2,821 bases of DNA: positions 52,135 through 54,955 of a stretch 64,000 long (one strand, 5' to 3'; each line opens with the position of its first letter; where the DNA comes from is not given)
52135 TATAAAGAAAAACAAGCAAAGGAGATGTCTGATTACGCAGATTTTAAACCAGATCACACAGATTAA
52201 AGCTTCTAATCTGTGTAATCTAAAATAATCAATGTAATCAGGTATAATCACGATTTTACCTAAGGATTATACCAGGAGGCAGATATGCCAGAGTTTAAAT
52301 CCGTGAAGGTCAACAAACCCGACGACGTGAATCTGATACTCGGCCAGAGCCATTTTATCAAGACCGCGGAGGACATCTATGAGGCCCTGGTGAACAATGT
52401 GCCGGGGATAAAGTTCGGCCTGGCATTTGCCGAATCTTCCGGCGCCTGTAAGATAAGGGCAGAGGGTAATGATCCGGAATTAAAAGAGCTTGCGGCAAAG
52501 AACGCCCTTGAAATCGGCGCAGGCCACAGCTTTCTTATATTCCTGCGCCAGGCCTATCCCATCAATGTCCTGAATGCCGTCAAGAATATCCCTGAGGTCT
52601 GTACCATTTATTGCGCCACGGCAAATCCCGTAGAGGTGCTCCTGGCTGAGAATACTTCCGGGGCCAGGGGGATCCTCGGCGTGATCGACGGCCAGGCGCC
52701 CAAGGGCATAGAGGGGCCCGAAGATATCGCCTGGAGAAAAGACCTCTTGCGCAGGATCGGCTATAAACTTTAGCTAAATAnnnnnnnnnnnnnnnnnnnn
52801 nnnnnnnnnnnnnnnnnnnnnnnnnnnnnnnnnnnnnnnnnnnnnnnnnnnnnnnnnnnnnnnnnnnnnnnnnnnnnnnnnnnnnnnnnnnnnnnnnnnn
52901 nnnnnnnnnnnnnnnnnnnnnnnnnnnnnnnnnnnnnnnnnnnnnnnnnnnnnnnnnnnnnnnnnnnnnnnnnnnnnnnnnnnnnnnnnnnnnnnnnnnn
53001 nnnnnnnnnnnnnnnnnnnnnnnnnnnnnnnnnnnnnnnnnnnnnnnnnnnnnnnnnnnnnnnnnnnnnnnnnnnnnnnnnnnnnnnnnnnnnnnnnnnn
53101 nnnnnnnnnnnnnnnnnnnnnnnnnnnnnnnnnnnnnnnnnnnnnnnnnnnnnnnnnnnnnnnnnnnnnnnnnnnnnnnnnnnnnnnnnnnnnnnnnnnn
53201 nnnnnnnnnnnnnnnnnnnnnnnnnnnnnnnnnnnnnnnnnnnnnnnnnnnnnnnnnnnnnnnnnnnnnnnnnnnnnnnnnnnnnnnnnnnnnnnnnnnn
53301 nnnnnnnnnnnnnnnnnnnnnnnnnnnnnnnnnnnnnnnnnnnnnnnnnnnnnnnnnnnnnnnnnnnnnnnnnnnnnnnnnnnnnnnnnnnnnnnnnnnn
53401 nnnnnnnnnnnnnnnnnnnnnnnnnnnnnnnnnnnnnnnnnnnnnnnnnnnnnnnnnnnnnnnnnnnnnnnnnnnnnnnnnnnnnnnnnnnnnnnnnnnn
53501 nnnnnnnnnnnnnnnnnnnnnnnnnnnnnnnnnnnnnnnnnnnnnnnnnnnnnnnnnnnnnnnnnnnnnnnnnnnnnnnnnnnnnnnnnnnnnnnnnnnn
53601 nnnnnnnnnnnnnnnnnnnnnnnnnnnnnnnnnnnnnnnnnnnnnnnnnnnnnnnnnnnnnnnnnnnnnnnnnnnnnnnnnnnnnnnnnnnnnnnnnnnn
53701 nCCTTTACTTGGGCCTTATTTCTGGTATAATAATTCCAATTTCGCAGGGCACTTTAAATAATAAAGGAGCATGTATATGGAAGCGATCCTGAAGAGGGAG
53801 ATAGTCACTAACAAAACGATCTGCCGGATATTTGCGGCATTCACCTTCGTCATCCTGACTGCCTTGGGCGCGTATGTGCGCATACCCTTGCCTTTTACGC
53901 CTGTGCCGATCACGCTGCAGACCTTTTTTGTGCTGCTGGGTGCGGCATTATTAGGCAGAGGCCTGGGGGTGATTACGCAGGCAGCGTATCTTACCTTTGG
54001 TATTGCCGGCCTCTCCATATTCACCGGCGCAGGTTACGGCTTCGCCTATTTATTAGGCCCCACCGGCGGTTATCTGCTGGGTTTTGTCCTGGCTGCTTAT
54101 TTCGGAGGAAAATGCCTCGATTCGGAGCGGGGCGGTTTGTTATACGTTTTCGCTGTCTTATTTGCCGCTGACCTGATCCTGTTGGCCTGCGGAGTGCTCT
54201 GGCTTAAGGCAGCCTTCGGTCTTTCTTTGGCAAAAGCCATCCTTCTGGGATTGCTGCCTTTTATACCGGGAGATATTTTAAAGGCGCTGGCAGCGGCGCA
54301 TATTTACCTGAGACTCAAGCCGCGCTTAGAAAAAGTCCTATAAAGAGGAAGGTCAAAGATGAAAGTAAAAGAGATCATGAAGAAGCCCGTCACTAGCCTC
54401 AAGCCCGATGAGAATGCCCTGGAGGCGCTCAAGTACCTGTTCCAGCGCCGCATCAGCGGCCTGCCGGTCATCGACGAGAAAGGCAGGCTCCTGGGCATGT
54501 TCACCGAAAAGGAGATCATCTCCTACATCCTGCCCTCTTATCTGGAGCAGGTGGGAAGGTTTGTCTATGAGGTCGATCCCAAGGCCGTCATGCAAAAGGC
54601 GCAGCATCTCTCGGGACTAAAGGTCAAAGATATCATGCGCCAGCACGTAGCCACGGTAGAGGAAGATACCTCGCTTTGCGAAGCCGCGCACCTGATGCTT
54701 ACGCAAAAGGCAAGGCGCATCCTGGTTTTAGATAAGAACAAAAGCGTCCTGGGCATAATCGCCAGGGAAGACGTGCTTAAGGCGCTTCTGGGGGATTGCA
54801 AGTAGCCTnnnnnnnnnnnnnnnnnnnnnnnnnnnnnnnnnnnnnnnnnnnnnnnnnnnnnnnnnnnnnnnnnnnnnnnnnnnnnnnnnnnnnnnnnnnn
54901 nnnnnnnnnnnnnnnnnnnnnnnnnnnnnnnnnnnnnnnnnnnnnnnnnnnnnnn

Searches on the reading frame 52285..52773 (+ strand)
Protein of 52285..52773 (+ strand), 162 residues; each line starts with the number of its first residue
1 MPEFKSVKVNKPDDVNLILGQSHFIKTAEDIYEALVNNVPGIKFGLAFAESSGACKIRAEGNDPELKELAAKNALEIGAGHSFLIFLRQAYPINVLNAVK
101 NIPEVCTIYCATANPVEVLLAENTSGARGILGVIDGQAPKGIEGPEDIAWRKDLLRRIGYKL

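Call 50: search_protein_families(library=pfam, proteins=[window:52285-52773:+], max_evalue=0.001)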
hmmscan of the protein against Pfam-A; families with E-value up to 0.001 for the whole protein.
window:52285-52773:+ (162 aa): 1 family
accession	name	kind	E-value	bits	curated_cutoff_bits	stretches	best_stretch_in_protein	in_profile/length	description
PF04008.19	Adenosine_kin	-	2.7e-72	242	25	1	7-161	1-154/154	Adenosine specific kinase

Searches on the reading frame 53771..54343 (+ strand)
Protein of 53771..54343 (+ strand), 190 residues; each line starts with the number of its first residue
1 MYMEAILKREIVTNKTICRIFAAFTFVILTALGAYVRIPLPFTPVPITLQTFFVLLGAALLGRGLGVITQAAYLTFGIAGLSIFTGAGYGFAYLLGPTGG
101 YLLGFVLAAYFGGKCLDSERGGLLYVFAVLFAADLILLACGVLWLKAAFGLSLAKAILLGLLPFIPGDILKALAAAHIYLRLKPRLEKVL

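Call 50: search_protein_families(library=pfam, proteins=[window:53771-54343:+], max_evalue=0.001)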
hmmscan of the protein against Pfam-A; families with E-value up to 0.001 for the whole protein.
window:53771-54343:+ (190 aa): 1 family
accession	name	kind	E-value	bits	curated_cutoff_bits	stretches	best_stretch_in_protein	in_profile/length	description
PF02632.19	BioY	-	3.4e-37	128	25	1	42-183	1-139/140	BioY family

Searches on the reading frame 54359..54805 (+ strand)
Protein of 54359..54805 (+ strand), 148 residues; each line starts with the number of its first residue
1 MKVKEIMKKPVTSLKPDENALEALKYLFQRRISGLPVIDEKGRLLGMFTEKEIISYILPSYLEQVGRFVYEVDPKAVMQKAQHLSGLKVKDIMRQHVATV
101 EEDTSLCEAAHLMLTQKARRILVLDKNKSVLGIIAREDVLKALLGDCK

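Call 50: search_protein_families(library=pfam, proteins=[window:54359-54805:+], max_evalue=0.001)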
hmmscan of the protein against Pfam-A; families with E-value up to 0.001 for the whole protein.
window:54359-54805:+ (148 aa): 1 family
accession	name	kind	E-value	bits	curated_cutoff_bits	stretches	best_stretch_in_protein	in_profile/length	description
PF00571.33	CBS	-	1.3e-31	109.1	24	2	3-58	1-56/57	CBS domain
